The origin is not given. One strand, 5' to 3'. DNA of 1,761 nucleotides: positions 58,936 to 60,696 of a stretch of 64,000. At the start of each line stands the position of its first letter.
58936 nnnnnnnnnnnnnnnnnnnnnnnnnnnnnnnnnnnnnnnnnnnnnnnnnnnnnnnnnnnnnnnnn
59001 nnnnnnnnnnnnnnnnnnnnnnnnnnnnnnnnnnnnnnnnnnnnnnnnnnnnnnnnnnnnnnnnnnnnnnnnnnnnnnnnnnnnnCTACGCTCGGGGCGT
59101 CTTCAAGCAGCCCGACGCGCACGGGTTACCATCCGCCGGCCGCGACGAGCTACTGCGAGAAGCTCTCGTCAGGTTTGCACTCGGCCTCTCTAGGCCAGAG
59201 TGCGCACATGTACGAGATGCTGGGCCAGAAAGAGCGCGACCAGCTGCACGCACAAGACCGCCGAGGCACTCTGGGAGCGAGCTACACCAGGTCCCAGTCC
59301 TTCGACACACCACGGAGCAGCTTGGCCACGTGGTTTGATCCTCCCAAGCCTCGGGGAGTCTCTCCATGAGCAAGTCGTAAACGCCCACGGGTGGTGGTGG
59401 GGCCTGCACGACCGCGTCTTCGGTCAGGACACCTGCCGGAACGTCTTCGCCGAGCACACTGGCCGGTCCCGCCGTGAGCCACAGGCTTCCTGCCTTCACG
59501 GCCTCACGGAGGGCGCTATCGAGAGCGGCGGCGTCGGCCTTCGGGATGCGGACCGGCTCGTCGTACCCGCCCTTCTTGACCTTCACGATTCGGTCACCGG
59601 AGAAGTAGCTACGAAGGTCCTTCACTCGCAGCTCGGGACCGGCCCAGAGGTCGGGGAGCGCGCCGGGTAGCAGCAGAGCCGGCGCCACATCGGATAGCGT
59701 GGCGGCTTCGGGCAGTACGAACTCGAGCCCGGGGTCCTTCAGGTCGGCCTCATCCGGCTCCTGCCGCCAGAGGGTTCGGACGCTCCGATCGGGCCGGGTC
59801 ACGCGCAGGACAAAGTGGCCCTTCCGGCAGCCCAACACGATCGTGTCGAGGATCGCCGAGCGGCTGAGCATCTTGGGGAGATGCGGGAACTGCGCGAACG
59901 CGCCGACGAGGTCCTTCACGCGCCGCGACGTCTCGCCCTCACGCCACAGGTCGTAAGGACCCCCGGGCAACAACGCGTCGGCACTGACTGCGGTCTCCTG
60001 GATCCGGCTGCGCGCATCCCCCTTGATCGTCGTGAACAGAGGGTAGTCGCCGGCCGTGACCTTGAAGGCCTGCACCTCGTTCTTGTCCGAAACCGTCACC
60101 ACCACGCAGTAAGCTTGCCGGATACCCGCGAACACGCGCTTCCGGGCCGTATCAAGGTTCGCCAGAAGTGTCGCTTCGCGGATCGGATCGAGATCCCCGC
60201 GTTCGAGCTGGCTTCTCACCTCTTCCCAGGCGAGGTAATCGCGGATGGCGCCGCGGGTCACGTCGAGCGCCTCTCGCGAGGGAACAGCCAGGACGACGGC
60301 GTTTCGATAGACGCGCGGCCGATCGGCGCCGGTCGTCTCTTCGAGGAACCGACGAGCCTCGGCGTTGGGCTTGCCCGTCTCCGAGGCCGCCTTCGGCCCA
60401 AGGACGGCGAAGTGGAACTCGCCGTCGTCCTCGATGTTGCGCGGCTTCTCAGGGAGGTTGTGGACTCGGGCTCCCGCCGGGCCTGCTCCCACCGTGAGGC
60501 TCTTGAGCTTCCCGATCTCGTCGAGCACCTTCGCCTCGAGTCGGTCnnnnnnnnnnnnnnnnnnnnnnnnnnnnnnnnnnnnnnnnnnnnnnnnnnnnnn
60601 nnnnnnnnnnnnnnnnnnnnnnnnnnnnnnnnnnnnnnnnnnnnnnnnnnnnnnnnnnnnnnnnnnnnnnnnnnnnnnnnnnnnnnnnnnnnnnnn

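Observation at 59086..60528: Uncharacterised 480-aa protein as the lead gene of the island; candidate novel defence component with a possible C-terminal frameshift.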

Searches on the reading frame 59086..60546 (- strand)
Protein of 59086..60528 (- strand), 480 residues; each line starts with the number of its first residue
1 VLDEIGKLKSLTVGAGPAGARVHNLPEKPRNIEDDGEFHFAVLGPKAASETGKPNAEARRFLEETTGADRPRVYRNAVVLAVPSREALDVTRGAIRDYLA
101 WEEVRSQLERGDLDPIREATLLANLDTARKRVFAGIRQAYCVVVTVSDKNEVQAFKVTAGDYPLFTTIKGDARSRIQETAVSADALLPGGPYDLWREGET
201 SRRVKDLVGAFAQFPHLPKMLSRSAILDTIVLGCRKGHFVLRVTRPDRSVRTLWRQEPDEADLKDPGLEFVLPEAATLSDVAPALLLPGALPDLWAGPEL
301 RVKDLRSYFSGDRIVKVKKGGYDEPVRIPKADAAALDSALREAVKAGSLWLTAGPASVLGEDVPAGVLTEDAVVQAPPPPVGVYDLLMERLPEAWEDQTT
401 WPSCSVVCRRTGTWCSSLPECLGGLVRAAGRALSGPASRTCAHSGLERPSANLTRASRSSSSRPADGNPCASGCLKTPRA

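Call 4: search_protein_families(library=pfam, proteins=[window:59086-60528:-], max_evalue=0.01)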
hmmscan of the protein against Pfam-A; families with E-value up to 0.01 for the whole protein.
window:59086-60528:- (480 aa): 0 families

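Call 5: search_protein_families(library=padloc, proteins=[window:59086-60528:-], max_evalue=0.01)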
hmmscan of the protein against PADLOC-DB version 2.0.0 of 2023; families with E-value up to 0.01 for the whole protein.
window:59086-60528:- (480 aa): 1 family
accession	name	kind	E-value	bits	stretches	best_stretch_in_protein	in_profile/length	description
PDLC00662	HmaC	-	3.3e-10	36.8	1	20-237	545-771/941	AAA+ ATPase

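Call 6: search_protein_families(library=ncbifam, proteins=[window:59086-60528:-], max_evalue=0.01)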
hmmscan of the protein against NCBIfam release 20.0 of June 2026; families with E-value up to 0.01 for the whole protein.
window:59086-60528:- (480 aa): 0 families

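Call 15: find_related_loci(query=A1, collection=genome_contigs, flank=10000)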
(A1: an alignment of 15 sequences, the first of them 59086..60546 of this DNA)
Query A1 (486 aa) in genome_contigs; peptide patterns used: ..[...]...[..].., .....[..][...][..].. (x = any residue, [..] = any of these).
599 stretches matched a pattern (row limit reached: there are more); 579 encode a relative of the query (tblastn E <= 1e-3); the best 80 are kept; 80 distinct loci.
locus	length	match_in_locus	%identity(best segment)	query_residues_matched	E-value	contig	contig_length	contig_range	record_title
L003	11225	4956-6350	61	3-486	0e+0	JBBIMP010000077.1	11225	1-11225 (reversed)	MAG: Acidobacteriota bacterium isolate RSS170216_bin_235 NODE_4805_length_11225_cov_14.272068, whole genome shotgun sequ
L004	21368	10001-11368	64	1-451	0e+0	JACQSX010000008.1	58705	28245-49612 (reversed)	MAG: Acidobacteria bacterium isolate NC_groundwater_1396_Ag_S-0.65um_54_125 S_p65_S5_coassembly_k141_479802, whole genom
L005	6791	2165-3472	63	3-434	0e+0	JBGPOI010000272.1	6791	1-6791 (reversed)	MAG: Candidatus Binatia bacterium isolate OBJ_0618_7090110_195 k141_533379_length_6791_cov_20.1974, whole genome shotgun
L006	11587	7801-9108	64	3-434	1e-179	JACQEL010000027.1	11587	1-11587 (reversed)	MAG: Deltaproteobacteria bacterium isolate NC_groundwater_1020_Pr1_S-0.65um_57_10 Montesol18_Sp65_coassembly_scaffold_89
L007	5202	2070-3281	66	3-406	5e-178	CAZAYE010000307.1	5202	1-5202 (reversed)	MAG TPA_asm: uncultured Enterobacteriaceae bacterium isolate binchicken_co21_381 genome assembly, contig: NODE_20954_len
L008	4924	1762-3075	61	1-434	1e-177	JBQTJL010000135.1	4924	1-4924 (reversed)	MAG: Methanobacteriota archaeon isolate SAR81 c_000000377128, whole genome shotgun sequence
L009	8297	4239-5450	64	3-406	3e-172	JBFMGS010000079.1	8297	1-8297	MAG: Bacillota bacterium isolate MAG303 MAG303_79, whole genome shotgun sequence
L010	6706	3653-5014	59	3-451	5e-173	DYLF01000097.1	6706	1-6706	MAG TPA_asm: Desulfobacca acetoxidans isolate SulCav_AS07-7_57_18 SulCav_AS07_7_10563_length_6706_cov_9_269283, whole ge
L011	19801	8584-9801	61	1-406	5e-170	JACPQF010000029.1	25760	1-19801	MAG: Chloroflexi bacterium isolate NC_groundwater_646_Ag_B-0.1um_60_58 B_1_S1_Biohub_coassembly_k141_686743, whole genom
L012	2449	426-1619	64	6-403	0e+0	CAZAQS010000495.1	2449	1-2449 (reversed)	MAG TPA_asm: uncultured Anaerolineaceae bacterium isolate SRP217488_co1_79 genome assembly, contig: NODE_69036_length_24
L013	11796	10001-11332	59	1-440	4e-169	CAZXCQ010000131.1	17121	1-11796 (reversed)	MAG TPA_asm: uncultured Desulfobacteraceae bacterium isolate SRP323688_co1_244 genome assembly, contig: NODE_5401_length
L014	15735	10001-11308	60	3-434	2e-168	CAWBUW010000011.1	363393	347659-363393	MAG: uncultured Chloroflexia bacterium isolate MFD03899.bin.1.41 genome assembly, contig: contig_4805, whole genome shot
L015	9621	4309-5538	62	1-406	2e-167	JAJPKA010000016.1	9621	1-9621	MAG: Proteobacteria bacterium isolate Centralia_MAG_59 k107_6997330, whole genome shotgun sequence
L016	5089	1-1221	63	4-406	2e-170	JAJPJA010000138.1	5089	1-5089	MAG: Proteobacteria bacterium isolate Centralia_MAG_399 k107_28332573, whole genome shotgun sequence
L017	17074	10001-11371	59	3-453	1e-166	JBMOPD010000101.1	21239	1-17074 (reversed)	MAG: Bacillota bacterium isolate Betzabe_MAG119 MAG119_101, whole genome shotgun sequence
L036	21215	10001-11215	63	3-406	3e-161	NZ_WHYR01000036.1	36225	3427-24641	Desulfofundulus thermobenzoicus strain DSM 14055 NODE_36_length_36225_cov_69.5, whole genome shotgun sequence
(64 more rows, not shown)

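Call 20: search_protein_families(library=pfam, proteins=[L036:8342-11653:+, L036:3547-6813:+, L036:2-3481:+, L004:8348-11650:+], max_evalue=0.001)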
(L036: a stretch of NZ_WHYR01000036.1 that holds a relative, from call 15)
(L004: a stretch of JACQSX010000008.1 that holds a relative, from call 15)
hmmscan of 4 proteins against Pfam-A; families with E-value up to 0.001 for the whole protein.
L036:8342-11653:+ (1104 aa): 1 family
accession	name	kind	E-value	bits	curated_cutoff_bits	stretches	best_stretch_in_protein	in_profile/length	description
PF04465.17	DUF499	-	1e-15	57.1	23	1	184-378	72-263/1024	Protein of unknown function (DUF499)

L036:3547-6813:+ (1089 aa): 5 families
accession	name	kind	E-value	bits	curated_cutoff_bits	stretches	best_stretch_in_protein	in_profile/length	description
PF06634.17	DUF1156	-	1.8e-17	63.6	24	1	35-88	1-55/73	Protein of unknown function (DUF1156)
PF01555.25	N6_N4_Mtase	-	2.9e-05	24.6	26.7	0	652-773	1-72/221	DNA methylase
PF02086.21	MethyltransfD12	-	3.9e-05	24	22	1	136-224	8-92/253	D12 class N6 adenine-specific DNA methyltransferase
PF03602.21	Cons_hypoth95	-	0.00065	19.8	24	0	150-191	40-82/182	Conserved hypothetical protein 95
PF01170.24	UPF0020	-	0.00084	19.5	22.3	0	155-187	32-64/197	RMKL-like, methyltransferase domain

L036:2-3481:+ (1160 aa): 5 families
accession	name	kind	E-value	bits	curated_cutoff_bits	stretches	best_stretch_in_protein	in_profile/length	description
PF00271.37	Helicase_C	-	1.3e-23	83.7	23.5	1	492-607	2-109/110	Helicase conserved C-terminal domain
PF13020.12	NOV_C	-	2.3e-15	56.8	22.1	1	1069-1128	29-88/91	Protein NO VEIN, C-terminal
PF00176.29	SNF2-rel_dom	-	6.1e-10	39.1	24.9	1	116-229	20-139/290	SNF2-related domain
PF04851.21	ResIII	-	3.4e-08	34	22.5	1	96-274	4-162/164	Type III restriction enzyme, res subunit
PF00270.35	DEAD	-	1.9e-06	28.1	26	1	112-236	14-139/167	DEAD/DEAH box helicase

L004:8348-11650:+ (1101 aa): 1 family
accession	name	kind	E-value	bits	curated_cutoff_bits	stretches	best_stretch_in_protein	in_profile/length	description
PF04465.17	DUF499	-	1.9e-18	66.2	23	1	182-379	70-264/1024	Protein of unknown function (DUF499)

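Call 21: search_protein_families(library=padloc, proteins=[L036:8342-11653:+, L036:3547-6813:+, L036:2-3481:+, L004:8348-11650:+], max_evalue=0.001)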
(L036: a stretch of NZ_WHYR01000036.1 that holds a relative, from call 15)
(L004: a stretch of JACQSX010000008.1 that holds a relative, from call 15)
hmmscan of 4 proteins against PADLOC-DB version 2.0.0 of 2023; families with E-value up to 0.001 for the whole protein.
L036:8342-11653:+ (1104 aa): 2 families
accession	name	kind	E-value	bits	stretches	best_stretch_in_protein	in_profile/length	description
PDLC00662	HmaC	-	9.4e-74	247.1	1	7-792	4-769/941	AAA+ ATPase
PDLC02192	DUF499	-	1.5e-16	57.5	1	47-386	34-347/1022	-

L036:3547-6813:+ (1089 aa): 17 families
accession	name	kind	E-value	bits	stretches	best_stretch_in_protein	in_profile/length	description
PDLC00661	HmaB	-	4.6e-116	386.9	2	342-890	269-809/973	DNA-adenine methylase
PDLC00660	HmaB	-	1.4e-112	375.4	2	342-888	268-807/967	DNA-adenine methylase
PDLC03233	MTase_II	-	6.2e-54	181.7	3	329-814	199-649/731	Type II methyltransferase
PDLC02189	DUF1156_MTase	-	1e-40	137.8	3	513-833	437-703/944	-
PDLC03352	MTase_II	-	1.4e-38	130.4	2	516-863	413-797/1023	Type II methyltransferase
PDLC03314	MTase_II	-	5.9e-24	82.2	2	142-188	154-200/944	Type II methyltransferase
PDLC02541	PglX|PglXI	-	1.2e-10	38.2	1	721-778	536-593/919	PglXI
PDLC04134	mad2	-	3.8e-10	37.2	2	151-186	291-326/492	mads_2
PDLC03319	MTase_II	-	9.1e-09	32.6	1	146-221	18-93/503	Type II methyltransferase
PDLC03346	MTase_II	-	8.8e-06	21.7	0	723-808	652-737/1068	Type II methyltransferase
PDLC03224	MTase_II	-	1.2e-05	22.5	1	152-191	94-133/481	Type II methyltransferase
PDLC03312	MTase_II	-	1.3e-05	21.1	0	647-774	1124-1229/1344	Type II methyltransferase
PDLC03367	MTase_II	-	2.4e-05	20.9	0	154-197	44-87/633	Type II methyltransferase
PDLC03380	MTase_II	-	0.00017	19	0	154-190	59-95/393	Type II methyltransferase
PDLC03353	MTase_II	-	0.00018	19.2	0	648-769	24-98/260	Type II methyltransferase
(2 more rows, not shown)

L036:2-3481:+ (1160 aa): 51 families (the best 25 are shown)
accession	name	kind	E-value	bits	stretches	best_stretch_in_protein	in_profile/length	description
PDLC00659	HmaA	-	3.4e-165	549.8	2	60-830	69-839/1176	SNF2 helicase / DEAD-box helicase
PDLC02620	DrmD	-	2.3e-109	364.9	1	86-714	90-687/1060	DrmD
PDLC02621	DrmD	-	4.8e-93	311.1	1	110-697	135-717/1040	DrmD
PDLC02500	BrxHI|BrxHII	-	1.6e-92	309.6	1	90-694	86-660/933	BrxHI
PDLC02504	BrxHI|BrxHII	-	9.5e-79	263.4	1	72-681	86-651/971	BrxHII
PDLC02572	DrmA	-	2.6e-65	219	1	111-709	133-727/1043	DrmA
PDLC02632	DrmD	-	7.6e-56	187.9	1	113-626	140-643/662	DrmD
PDLC02633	DrmD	-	2e-49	166.3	1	109-658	138-686/839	DrmD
PDLC02623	DrmD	-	1.2e-48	163.7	2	331-660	400-676/1040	DrmD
PDLC02634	DrmD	-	3.8e-47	158.7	1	96-644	92-619/900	DrmD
PDLC02619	DrmD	-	1.2e-43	147.4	1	92-658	29-587/872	DrmD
PDLC02624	DrmD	-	2.8e-40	136.5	1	134-667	2-533/652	DrmD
PDLC02840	DpdE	-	9.5e-33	111.5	2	92-294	156-322/1091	DpdE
PDLC02843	DpdE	-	7.1e-32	108.3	2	97-311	160-333/1091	DpdE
PDLC02853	DpdE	-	6.9e-29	98.4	1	46-646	51-638/985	DpdE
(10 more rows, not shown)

L004:8348-11650:+ (1101 aa): 2 families
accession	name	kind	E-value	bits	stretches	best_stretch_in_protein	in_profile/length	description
PDLC00662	HmaC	-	9.8e-76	253.7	1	7-797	4-774/941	AAA+ ATPase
PDLC02192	DUF499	-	1.4e-15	54.3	1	47-387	34-348/1022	-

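Call 33: search_solved_structures(query=L036:8342-11653:+, max_evalue=1)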
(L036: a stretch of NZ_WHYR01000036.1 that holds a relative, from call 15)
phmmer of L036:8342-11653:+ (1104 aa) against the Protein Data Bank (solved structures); distinct sequences matched with E-value up to 1: 2.
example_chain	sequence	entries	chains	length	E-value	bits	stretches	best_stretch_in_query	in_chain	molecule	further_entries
5ldd_B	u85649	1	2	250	0.046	15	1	984-1049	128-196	Ccz1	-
9pxg_D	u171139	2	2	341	0.18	13.1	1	334-379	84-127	Outer membrane protein assembly factor BamD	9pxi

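Call 48: predict_structure(alignment_id=A3)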
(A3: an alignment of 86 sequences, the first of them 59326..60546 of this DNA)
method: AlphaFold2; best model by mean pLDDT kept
length: 407 residues; sequences in the alignment: 86
mean_pLDDT: 92.6   pTM: 0.82
mean pLDDT of the five models: 92.6, 92.4, 92.3, 91.0, 90.4
residues with pLDDT >= 90: 332; 70-90: 72; 50-70: 3; < 50: 0
segments of 3 or more residues with pLDDT < 50: none
pLDDT, mean of each block of 10 residues (from residue 1): 90 92 94 96 96 96 96 91 97 94 94 82 92 94 95 96 91 95 87 90 94 94 92 94 95 91 94 95 96 95 95 95 86 94 97 96 95 94 89 82 70
secondary structure, 60 per line:
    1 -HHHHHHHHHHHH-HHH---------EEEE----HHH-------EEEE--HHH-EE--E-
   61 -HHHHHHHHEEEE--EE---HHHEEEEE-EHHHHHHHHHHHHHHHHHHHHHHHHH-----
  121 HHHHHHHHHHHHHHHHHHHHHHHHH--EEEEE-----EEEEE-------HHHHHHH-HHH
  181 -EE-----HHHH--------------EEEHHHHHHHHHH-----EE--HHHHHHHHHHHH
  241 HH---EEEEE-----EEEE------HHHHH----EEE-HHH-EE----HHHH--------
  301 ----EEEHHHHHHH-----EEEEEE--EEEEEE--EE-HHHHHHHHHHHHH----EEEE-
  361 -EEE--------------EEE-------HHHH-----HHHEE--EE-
elements in order: H2-13 E27-30 E45-48 H62-69 E70-73 E84-88 H91-115 H121-145 E148-152 E158-162 H170-176 H189-192 E207-209 H210-219 H229-242 E246-250 E256-259 H266-270 E275-277 H289-292 E305-307 H308-314 E320-325 E328-333 H339-351 E356-359 E362-364 E379-381 H389-392

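Call 52: fold_search(model_id=the predicted structure, library=pdb)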
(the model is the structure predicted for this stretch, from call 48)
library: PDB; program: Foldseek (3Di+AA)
matches with E <= 10: 231; with E <= 0.001: 0
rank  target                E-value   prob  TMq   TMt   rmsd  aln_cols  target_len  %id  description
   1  21kl_B                1.9e-02  0.47  0.13  0.21  17.4       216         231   11  Cryo-EM structure of TasH-pre-tigRNA-dsDNA complex (released 2026-03-11)
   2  9w04_B                6.1e-02  0.30  0.13  0.16  16.7       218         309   12  Cryo-EM structure of TasH-tigRNA-dsDNA complex (released 2026-03-11)
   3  9w04_A                6.1e-02  0.28  0.13  0.17  17.7       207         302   12  Cryo-EM structure of TasH-tigRNA-dsDNA complex (released 2026-03-11)
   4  9vzx_A                1.4e-01  0.20  0.12  0.20  19.0       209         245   11  Cryo-EM structure of TasH-tigRNA-gap dsDNA complex (released 2026-03-11)
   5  21kl_A                1.7e-01  0.16  0.12  0.20  17.9       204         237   12  Cryo-EM structure of TasH-pre-tigRNA-dsDNA complex (released 2026-03-11)
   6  9vzx_B                2.1e-01  0.07  0.10  0.14  16.9       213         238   12  Cryo-EM structure of TasH-tigRNA-gap dsDNA complex (released 2026-03-11)
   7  8hey_h                6.1e-01  0.30  0.11  0.15   8.7       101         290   14  One CVSC-binding penton vertex in HCMV B-capsid (released 2023-11-01)
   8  5vku_o                7.8e-01  0.15  0.09  0.11   6.8        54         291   24  An atomic structure of the human cytomegalovirus (HCMV) capsid with its securing layer of pp150 tegument protein (released 2017-06-28)
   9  5g1k_B                8.3e-01  0.04  0.07  0.10  14.9       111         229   12  A triple mutant of DsbG engineered for denitrosylation (released 2016-05-25)
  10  2z0n                  1.0e+00  0.98  0.13  0.23   0.8        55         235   16  Crystal structure of APPL1-BAR domain (released 2008-05-13)
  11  9g2b_A                1.2e+00  0.08  0.15  0.05  18.6       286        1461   11  Yeast RNA polymerase I elongation complex stalled by an apurinic site, 12-subunit (released 2025-06-18)
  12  7et3_h                1.3e+00  0.20  0.10  0.14   8.9        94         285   14  C5 portal vertex in the enveloped virion capsid (released 2021-07-14)
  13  9g23_A                1.3e+00  0.08  0.15  0.05  19.1       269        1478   11  Yeast RNA polymerase I elongation complex stalled by an apurinic site bound to nucleotide analog AMPCPP at A-site (released 2025-06-18)
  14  6ta5_D                1.4e+00  0.04  0.15  0.17  19.6       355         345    9  OprM-MexA complex from the MexAB-OprM Pseudomonas aeruginosa whole assembly reconstituted in nanodiscs (released 2020-09-16)
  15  2q12                  1.5e+00  0.96  0.12  0.21   0.7        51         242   18  Crystal Structure of BAR domain of APPL1 (released 2007-08-14)
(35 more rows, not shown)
